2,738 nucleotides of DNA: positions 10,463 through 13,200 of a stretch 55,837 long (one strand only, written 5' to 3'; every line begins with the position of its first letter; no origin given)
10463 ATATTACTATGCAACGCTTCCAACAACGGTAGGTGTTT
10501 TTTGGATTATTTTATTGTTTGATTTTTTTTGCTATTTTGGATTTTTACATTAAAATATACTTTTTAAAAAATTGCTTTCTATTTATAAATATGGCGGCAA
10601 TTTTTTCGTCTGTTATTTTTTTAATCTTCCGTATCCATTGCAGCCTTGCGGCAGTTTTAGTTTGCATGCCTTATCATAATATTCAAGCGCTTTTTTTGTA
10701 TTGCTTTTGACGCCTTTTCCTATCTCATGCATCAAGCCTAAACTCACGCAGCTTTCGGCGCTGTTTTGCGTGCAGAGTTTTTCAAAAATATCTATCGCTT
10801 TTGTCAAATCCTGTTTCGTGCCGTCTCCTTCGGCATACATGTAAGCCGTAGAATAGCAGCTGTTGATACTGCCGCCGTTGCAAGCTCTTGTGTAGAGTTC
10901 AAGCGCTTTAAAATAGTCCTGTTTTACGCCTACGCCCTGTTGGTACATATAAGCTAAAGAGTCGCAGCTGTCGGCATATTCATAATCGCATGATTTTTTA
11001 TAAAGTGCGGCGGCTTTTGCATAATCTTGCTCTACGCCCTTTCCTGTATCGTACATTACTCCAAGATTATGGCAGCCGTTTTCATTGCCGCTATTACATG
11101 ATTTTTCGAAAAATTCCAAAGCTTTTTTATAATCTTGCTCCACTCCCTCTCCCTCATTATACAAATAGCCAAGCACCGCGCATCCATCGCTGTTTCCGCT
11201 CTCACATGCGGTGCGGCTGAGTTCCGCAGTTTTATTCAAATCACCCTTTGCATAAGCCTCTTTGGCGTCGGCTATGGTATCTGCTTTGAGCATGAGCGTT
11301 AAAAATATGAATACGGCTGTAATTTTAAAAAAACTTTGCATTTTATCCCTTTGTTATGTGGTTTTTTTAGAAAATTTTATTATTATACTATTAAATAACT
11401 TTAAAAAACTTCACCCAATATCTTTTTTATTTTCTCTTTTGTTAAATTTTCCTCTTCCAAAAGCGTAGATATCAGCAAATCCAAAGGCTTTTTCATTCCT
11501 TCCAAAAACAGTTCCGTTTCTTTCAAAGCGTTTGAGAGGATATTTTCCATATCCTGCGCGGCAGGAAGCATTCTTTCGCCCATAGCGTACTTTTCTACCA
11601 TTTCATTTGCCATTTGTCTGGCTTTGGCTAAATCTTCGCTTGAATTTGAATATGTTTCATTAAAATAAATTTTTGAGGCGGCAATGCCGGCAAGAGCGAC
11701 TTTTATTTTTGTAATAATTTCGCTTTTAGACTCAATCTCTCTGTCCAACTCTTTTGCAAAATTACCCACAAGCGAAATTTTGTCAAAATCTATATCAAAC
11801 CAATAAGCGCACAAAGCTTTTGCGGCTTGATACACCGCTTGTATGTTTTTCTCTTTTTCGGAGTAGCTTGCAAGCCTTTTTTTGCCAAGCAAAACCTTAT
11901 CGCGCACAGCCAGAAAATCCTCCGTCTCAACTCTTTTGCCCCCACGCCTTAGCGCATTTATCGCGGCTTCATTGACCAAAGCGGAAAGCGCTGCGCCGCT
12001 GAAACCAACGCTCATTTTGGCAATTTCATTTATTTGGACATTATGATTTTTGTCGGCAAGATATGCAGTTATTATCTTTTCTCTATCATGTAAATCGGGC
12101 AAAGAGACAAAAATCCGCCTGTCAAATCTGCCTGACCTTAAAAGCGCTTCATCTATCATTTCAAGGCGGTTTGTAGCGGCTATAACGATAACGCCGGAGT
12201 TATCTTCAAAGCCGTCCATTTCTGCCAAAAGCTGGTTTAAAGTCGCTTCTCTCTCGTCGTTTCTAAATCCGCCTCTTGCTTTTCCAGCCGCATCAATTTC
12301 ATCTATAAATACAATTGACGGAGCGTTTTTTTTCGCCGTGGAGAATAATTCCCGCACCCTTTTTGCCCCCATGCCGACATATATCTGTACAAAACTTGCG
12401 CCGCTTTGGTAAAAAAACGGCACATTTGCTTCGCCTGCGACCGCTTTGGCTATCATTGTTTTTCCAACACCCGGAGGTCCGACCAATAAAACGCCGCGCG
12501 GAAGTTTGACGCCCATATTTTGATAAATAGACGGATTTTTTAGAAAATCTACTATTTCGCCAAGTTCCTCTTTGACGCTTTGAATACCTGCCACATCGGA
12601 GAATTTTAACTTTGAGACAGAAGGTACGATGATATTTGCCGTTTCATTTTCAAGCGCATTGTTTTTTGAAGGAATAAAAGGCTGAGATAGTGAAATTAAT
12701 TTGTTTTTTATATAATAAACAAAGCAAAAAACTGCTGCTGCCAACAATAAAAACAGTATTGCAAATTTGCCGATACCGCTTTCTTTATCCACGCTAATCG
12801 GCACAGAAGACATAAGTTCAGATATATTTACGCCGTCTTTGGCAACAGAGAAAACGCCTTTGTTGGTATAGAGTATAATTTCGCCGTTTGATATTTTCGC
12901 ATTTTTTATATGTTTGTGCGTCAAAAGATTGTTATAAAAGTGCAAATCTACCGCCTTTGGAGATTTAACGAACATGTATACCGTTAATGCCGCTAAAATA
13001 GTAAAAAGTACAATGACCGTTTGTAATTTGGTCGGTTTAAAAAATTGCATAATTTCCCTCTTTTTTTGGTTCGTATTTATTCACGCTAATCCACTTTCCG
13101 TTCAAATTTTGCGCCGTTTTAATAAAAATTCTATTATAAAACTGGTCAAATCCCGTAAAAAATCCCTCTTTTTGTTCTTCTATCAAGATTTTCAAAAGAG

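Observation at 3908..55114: About 90 copies of a 35-42 bp hairpin repeat whose central stem varies but stays complementary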

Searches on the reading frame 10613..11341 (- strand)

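Call 16: search_protein_families(library=pfam, proteins=[window:10613-11341:-])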
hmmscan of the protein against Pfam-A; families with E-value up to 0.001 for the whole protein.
window:10613-11341:- (242 aa): 3 families
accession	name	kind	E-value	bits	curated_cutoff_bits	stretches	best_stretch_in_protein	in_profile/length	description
PF08238.18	Sel1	-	1.7e-45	152.3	30.7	5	52-86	2-36/36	Sel1 repeat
PF13176.12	TPR_7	-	0.00013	22.2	27.9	0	90-116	2-24/36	Tetratricopeptide repeat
PF04212.24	MIT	-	0.00027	21.4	30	0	104-120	17-33/66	MIT (microtubule interacting and transport) domain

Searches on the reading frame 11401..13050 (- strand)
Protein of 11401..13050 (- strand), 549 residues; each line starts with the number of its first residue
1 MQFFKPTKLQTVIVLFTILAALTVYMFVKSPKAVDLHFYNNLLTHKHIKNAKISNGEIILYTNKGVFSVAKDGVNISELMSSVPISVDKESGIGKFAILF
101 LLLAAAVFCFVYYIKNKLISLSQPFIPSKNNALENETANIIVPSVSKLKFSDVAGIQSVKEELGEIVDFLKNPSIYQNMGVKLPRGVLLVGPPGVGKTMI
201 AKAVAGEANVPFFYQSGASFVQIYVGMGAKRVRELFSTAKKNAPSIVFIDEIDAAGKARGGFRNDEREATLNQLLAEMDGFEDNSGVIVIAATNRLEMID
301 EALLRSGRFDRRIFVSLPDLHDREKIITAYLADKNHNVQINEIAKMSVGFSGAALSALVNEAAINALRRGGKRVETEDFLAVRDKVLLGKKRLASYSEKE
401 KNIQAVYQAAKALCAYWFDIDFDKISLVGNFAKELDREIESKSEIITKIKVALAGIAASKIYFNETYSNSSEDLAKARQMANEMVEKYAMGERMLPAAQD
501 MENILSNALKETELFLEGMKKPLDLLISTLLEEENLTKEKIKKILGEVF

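Call 16: search_protein_families(library=pfam, proteins=[window:11401-13050:-])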
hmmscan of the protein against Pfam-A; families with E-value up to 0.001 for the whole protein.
window:11401-13050:- (549 aa): 8 families
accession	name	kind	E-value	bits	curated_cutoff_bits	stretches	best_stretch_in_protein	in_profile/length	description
PF00004.35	AAA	-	2.9e-46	157.6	21.2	1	187-316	1-130/131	ATPase family associated with various cellular activities (AAA)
PF17862.7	AAA_lid_3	-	5.2e-13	48.7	27.2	1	337-380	1-44/45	AAA+ lid domain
PF01434.24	Peptidase_M41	-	9.1e-12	45.7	29.9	1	436-497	53-114/191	Peptidase family M41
PF20720.3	nSTAND3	-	4e-06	27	27.2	1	187-325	20-145/155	Novel STAND NTPase 3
PF07728.20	AAA_5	-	6.6e-06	26.6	22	1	186-258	1-81/139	AAA domain (dynein-related subfamily)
PF05496.18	RuvB_N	-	3.5e-05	24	27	1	186-252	35-93/159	Holliday junction DNA helicase RuvB P-loop domain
PF13191.12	AAA_16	-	4.8e-05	24.4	32.6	0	184-209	24-49/167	AAA ATPase domain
PF13401.12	AAA_22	-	0.0006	20.6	27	0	187-227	8-45/130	AAA domain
